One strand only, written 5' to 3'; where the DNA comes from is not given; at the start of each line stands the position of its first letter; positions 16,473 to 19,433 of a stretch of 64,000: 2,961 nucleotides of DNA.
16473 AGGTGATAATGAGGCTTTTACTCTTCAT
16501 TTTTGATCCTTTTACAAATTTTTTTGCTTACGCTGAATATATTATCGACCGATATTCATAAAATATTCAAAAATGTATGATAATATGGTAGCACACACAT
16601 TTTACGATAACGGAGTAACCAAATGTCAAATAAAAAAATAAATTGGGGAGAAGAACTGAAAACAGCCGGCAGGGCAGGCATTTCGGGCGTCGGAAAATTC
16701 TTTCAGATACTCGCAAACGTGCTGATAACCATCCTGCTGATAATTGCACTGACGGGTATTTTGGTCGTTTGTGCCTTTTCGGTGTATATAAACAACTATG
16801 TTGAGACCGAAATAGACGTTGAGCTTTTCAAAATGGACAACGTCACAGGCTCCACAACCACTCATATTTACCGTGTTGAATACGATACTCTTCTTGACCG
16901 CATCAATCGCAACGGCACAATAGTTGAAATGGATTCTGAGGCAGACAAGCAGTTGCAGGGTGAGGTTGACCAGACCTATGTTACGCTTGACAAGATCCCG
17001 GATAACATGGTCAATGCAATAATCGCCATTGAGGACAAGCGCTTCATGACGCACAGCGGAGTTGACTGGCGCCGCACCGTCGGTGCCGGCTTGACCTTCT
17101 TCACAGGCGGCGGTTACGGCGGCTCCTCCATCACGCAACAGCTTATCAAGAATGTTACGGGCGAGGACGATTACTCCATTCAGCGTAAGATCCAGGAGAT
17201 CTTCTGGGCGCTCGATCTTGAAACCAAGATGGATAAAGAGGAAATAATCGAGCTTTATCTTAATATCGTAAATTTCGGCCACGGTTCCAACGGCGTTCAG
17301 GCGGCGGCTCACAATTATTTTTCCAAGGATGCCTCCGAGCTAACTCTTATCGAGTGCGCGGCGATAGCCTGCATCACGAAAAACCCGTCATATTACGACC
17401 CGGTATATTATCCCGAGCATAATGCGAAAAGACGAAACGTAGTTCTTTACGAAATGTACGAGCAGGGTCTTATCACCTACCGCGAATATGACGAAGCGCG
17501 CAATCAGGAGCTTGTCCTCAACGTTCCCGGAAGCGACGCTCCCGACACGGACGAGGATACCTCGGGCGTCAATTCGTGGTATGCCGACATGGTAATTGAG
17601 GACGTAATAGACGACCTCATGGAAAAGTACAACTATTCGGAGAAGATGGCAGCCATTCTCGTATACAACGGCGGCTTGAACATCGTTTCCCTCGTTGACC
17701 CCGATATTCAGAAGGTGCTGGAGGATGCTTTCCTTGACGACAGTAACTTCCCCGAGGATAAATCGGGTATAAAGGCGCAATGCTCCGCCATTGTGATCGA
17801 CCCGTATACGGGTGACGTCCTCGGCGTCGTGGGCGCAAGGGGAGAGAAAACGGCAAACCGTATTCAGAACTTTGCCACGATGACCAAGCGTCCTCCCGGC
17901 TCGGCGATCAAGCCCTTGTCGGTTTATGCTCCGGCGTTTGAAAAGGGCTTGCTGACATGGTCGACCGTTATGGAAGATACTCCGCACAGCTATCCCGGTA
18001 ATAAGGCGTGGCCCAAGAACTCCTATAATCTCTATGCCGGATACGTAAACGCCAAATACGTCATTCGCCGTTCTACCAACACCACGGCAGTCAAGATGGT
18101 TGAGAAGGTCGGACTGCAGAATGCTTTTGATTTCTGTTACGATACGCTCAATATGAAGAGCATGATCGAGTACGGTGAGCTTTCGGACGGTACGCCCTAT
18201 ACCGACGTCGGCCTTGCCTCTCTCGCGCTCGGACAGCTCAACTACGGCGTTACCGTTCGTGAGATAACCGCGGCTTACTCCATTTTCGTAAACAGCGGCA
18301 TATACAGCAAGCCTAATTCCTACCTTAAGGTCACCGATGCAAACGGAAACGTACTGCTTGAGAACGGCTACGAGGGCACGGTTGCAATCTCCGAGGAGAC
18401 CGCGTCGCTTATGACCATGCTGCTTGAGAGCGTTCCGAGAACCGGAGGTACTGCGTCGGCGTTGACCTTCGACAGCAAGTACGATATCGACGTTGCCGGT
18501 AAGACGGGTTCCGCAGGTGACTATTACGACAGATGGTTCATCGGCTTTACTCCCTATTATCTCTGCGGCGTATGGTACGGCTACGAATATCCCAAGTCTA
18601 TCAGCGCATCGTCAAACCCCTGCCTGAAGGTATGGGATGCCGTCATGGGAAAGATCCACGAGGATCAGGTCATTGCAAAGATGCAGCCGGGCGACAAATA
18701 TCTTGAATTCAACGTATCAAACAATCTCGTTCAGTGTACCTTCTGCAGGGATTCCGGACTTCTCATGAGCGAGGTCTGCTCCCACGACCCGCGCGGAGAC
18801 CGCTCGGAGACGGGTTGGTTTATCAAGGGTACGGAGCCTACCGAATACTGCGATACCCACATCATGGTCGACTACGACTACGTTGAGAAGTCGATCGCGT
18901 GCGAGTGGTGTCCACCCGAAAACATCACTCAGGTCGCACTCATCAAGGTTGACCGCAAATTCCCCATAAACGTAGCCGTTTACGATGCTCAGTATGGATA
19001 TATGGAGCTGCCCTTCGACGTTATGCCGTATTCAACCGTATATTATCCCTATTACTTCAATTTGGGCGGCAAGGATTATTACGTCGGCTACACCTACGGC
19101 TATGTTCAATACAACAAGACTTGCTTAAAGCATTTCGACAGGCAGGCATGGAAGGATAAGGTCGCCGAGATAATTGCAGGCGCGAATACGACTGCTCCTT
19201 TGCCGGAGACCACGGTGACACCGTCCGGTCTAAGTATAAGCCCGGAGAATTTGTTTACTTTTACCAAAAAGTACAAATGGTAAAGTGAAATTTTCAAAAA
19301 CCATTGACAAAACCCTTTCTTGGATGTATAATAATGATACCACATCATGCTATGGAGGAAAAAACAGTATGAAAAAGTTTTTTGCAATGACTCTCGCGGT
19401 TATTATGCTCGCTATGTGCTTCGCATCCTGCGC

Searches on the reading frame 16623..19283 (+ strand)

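Call 5: search_protein_families(library=pfam, proteins=[window:16623-19283:+], max_evalue=0.001)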
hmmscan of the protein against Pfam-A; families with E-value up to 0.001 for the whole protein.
window:16623-19283:+ (886 aa): 2 families
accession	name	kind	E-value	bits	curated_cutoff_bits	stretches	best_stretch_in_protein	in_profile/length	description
PF00912.28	Transgly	-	3.9e-57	193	27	1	111-278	8-177/178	Transglycosylase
PF00905.27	Transpeptidase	-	5.8e-25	88.5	22.1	1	388-645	2-267/299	Penicillin binding protein transpeptidase domain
